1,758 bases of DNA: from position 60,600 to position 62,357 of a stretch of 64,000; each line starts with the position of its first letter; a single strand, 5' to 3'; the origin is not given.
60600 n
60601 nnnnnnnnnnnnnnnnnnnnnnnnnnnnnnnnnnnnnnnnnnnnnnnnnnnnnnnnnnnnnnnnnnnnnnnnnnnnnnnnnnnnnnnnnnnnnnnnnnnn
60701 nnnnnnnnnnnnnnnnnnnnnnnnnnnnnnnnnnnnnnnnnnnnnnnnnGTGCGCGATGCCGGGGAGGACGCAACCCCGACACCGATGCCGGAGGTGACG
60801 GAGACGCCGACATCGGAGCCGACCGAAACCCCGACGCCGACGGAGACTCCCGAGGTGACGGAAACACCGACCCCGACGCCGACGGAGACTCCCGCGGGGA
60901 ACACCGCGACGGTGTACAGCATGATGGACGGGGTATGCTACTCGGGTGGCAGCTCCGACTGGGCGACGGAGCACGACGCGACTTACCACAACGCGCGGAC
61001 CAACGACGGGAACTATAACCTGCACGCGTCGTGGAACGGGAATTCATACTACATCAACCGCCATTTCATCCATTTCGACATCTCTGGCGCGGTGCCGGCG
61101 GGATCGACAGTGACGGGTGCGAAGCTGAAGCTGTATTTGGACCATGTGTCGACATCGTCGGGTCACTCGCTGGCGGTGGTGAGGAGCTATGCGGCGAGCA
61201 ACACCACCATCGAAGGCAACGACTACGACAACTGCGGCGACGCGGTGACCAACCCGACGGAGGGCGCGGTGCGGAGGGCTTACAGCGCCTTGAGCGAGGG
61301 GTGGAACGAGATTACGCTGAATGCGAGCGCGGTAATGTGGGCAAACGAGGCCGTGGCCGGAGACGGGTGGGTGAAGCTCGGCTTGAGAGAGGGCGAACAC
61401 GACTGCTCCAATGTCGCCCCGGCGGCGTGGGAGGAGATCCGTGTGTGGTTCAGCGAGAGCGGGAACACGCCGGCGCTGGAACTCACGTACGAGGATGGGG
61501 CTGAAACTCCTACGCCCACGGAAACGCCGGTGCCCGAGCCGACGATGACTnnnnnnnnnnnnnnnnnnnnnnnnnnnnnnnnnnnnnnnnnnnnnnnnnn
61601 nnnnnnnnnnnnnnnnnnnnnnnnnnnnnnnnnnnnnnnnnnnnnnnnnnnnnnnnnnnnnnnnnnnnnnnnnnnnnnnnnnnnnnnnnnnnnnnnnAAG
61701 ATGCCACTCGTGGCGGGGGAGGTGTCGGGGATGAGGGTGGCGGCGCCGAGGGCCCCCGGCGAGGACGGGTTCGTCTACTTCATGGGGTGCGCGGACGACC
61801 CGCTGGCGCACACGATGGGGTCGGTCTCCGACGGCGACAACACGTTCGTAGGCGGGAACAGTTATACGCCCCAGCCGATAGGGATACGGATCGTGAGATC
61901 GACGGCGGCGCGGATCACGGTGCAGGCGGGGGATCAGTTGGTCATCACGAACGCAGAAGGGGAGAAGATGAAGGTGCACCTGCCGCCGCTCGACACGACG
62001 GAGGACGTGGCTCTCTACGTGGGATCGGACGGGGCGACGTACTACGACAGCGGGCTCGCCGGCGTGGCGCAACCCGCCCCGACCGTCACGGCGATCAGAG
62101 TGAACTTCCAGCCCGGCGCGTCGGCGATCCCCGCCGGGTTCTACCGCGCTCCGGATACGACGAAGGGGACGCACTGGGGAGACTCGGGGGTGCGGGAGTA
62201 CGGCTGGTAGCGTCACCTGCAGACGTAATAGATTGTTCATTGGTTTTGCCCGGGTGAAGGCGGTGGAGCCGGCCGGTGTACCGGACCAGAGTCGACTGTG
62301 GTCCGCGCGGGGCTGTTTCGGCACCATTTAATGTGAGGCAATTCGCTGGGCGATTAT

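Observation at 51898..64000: Giant 3084-aa mosaic surface protein, translationally coupled to a HEAT-repeat protein and followed by TolB-like and C39-like genes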

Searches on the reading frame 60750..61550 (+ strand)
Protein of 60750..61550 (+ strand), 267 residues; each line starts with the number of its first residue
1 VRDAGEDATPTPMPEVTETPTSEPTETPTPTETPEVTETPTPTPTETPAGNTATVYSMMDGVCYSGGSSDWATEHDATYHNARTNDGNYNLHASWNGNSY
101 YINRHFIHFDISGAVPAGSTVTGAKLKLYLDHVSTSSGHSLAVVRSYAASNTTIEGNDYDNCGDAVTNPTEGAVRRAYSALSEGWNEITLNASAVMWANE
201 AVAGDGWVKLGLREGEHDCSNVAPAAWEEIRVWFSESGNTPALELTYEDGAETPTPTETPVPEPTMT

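Call 18: search_protein_families(library=pfam, proteins=[window:60750-61550:+], max_evalue=10)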
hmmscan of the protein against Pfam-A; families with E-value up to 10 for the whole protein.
window:60750-61550:+ (267 aa): 3 families
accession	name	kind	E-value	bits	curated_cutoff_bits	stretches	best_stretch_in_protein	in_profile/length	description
PF24517.2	CBM96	-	0.00012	22.4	26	1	80-162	14-98/164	Carbohydrate-binding module family 96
PF00688.24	TGFb_propeptide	-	0.0084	16.2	25.8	1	104-153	109-159/242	TGF-beta propeptide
PF05616.18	Neisseria_TspB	-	1.7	7.5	20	1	8-54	338-382/517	Neisseria meningitidis TspB protein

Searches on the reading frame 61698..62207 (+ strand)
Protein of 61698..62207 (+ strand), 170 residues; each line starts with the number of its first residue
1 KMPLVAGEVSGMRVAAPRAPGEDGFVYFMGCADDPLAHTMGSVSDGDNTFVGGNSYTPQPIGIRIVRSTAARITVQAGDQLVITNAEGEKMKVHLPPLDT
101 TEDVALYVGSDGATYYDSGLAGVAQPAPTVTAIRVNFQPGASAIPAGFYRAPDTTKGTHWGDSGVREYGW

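Call 15: find_homologous_proteins(query=window:61698-62207:+, max_evalue=0.01)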
Query seq(170 aa) (170 aa): 3 proteins with E <= 0.01 among 61 candidates.
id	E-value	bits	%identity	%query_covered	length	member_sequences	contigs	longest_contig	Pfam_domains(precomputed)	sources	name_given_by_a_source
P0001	4.4e-102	357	100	94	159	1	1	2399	-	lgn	-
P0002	2.5e-75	270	73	99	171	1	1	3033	-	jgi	jgi:hypothetical protein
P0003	3.8e-40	156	49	94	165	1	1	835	-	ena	-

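Call 17: find_encoding_contigs(protein=P0002, flank=10000)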
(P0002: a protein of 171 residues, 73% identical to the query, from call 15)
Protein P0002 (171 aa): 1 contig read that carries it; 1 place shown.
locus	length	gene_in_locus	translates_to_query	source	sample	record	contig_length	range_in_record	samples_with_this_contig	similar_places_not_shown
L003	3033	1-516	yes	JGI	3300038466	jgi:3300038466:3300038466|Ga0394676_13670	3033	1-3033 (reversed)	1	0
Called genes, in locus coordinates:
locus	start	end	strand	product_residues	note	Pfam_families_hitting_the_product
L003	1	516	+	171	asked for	?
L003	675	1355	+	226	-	-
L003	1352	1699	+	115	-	PF12643:MazG-like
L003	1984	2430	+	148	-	PF02381:MraZ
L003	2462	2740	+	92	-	-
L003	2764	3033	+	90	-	?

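Call 18: search_protein_families(library=pfam, proteins=[window:61698-62207:+], max_evalue=10)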
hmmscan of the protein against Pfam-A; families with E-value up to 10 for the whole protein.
seq(170 aa): 1 family
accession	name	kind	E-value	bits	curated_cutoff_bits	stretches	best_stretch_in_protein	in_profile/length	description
PF14602.12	Hexapep_2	-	0.037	14.2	27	1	46-64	5-19/34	Hexapeptide repeat of succinyl-transferase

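Call 92: predict_structure(alignment_id=A6)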
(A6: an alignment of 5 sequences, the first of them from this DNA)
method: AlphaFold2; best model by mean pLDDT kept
length: 170 residues; sequences in the alignment: 5
mean_pLDDT: 60.7   pTM: 0.63
mean pLDDT of the five models: 60.7, 55.7, 53.6, 48.9, 48.5
residues with pLDDT >= 90: 2; 70-90: 89; 50-70: 21; < 50: 58
segments of 3 or more residues with pLDDT < 50: 1-4, 117-170
pLDDT, mean of each block of 10 residues (from residue 1): 58 80 82 76 86 76 76 74 80 76 73 50 30 27 26 34 29
secondary structure, 60 per line:
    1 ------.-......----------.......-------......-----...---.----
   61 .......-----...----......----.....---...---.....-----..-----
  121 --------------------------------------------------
elements in order: E9-14 E25-31 E39-44 E50-52 E61-67 E73-75 E80-85 E90-94 E98-100 E104-108
